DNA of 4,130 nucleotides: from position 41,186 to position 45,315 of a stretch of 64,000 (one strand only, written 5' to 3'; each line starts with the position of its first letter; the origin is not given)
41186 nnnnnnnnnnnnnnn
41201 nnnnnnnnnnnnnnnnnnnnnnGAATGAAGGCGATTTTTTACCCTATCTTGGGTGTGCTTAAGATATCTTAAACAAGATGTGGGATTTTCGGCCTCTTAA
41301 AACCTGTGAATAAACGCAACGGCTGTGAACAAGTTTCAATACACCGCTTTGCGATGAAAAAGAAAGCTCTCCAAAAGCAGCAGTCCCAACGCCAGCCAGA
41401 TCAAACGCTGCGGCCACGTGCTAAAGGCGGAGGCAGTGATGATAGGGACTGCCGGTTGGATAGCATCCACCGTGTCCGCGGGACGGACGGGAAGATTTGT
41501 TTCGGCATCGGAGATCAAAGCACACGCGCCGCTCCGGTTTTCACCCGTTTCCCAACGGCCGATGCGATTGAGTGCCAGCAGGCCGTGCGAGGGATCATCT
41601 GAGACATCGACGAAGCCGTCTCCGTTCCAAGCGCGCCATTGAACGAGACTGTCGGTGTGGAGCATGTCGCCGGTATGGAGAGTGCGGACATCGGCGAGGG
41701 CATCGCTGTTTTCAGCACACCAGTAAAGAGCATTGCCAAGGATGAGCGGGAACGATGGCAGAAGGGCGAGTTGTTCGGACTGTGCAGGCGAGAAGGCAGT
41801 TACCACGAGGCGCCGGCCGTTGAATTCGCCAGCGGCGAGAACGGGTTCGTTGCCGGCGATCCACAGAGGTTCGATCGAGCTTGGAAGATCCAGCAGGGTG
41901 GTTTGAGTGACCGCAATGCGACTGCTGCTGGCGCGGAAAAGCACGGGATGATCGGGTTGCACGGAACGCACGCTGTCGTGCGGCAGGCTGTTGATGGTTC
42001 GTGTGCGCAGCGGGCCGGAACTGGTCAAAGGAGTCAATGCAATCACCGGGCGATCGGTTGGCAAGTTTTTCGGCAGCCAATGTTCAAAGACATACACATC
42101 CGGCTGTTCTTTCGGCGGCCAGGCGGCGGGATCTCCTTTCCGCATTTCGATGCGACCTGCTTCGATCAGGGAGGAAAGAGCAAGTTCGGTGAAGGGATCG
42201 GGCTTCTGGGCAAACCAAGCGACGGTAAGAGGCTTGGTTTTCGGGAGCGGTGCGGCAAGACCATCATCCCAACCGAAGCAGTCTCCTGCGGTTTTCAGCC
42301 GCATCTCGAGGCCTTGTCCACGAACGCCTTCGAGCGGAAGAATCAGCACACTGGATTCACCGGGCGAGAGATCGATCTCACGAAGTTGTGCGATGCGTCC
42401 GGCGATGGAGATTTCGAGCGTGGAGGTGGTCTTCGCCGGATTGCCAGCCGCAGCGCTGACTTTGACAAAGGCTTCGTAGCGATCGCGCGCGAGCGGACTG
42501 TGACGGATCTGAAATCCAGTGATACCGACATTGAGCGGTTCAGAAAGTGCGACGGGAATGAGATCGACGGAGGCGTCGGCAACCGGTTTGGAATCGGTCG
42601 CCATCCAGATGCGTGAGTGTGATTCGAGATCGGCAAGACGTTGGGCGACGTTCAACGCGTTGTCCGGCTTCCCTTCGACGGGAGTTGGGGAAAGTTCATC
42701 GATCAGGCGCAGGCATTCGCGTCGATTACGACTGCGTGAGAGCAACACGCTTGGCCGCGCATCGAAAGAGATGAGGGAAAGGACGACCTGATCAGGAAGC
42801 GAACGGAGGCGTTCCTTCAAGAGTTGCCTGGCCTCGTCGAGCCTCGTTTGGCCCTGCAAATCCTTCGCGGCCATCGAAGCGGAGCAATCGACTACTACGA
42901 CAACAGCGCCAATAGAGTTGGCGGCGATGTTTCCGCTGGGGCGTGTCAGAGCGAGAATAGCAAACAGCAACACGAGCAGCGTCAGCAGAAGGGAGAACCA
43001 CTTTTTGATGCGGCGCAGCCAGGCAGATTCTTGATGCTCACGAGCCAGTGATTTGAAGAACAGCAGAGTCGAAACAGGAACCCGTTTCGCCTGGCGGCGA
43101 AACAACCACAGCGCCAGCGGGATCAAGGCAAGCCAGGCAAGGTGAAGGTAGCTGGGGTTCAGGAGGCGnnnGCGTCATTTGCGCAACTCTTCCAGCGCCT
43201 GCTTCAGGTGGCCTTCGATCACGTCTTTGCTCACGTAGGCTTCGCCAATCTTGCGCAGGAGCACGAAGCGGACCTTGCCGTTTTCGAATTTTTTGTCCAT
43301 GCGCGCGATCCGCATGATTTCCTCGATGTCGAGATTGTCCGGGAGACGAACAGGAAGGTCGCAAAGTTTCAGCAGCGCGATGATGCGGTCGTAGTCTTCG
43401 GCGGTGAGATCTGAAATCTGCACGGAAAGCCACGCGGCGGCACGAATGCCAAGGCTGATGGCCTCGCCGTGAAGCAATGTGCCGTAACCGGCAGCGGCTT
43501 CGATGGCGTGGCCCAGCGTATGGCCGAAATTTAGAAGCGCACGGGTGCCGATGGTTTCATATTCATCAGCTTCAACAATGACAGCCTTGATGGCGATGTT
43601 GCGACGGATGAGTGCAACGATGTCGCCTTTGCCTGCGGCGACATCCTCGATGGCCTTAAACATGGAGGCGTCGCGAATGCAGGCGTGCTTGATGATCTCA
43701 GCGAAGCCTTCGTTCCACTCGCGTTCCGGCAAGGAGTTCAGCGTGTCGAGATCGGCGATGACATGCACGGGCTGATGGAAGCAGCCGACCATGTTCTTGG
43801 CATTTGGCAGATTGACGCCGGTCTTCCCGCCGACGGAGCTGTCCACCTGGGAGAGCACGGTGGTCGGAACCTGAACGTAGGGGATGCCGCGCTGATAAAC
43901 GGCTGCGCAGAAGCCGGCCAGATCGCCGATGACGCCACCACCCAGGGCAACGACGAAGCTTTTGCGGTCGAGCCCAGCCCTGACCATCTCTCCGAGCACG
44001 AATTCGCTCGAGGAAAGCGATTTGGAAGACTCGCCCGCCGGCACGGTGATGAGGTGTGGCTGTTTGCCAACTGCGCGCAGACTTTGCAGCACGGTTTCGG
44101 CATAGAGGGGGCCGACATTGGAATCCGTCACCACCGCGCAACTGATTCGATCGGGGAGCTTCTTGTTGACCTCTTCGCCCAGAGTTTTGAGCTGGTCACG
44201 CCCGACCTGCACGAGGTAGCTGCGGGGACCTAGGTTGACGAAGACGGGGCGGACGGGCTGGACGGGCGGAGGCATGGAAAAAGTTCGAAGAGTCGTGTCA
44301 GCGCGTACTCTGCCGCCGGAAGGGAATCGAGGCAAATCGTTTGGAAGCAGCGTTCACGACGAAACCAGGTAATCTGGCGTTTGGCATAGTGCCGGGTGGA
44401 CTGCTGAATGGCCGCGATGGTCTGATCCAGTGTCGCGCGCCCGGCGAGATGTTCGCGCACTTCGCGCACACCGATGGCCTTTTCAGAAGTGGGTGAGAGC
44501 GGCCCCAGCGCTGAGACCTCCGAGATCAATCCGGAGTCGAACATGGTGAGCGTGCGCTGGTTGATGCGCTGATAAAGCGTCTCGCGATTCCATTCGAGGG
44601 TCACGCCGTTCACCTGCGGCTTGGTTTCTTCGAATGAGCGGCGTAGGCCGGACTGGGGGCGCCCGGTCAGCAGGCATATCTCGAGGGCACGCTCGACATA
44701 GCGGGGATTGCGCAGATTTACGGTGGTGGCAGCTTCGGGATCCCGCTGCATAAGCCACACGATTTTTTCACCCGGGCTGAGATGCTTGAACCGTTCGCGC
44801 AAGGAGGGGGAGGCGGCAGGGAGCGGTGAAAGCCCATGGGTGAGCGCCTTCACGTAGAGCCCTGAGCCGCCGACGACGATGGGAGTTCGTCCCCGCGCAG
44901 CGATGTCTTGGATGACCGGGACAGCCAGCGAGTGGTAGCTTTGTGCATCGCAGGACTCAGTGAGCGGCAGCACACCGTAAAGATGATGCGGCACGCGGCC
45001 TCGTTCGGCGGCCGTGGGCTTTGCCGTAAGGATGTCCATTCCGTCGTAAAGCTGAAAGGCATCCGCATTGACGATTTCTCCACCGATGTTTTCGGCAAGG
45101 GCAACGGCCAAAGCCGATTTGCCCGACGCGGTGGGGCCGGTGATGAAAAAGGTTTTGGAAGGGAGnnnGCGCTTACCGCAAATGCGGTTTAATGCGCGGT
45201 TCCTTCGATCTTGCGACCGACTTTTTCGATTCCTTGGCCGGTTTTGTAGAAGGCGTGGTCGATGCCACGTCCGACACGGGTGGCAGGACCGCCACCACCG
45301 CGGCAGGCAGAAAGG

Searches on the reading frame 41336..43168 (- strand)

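Call 30: search_protein_families(library=pfam, proteins=[window:41336-43168:-], max_evalue=0.001)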
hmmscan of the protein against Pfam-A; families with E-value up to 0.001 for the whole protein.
window:41336-43168:- (610 aa): 2 families
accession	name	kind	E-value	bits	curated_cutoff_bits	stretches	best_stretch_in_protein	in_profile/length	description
PF13519.12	VWA_2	-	5.5e-12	46.7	27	1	89-193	1-106/107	von Willebrand factor type A domain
PF07584.16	BatA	-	7.1e-08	33.2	25.9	1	3-77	5-77/77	Aerotolerance regulator N-terminal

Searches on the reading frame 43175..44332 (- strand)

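Call 30: search_protein_families(library=pfam, proteins=[window:43175-44332:-], max_evalue=0.001)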
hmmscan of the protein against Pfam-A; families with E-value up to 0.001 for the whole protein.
window:43175-44332:- (385 aa): 4 families
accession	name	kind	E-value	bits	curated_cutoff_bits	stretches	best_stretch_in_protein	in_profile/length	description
PF01761.26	DHQ_synthase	-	3.4e-45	152.8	24.2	1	95-207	2-114/115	3-dehydroquinate synthase N-terminal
PF24621.2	DHQS_C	-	1.1e-37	129.7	27.6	1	209-348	1-143/144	3-dehydroquinate synthase C-terminal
PF13685.12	Fe-ADH_2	-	3.2e-09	37.4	28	1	43-159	2-108/149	Iron-containing alcohol dehydrogenase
PF00465.25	Fe-ADH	-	1.6e-05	25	31.3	1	43-159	6-131/168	Iron-containing alcohol dehydrogenase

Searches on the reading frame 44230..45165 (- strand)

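Call 30: search_protein_families(library=pfam, proteins=[window:44230-45165:-], max_evalue=0.001)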
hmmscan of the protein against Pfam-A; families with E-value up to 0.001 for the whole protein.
window:44230-45165:- (311 aa): 4 families
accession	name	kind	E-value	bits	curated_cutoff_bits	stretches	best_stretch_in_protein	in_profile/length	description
PF01715.23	IPPT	-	2.8e-68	230.7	23.6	1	38-271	1-243/243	IPP transferase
PF01745.22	IPT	-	1.7e-05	24.8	20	1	6-55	4-53/233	Isopentenyl transferase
PF13238.12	AAA_18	-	0.00044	21.2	29.4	0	7-37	2-33/128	AAA domain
PF13671.12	AAA_33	-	0.00068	20.4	27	0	7-37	3-33/143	AAA domain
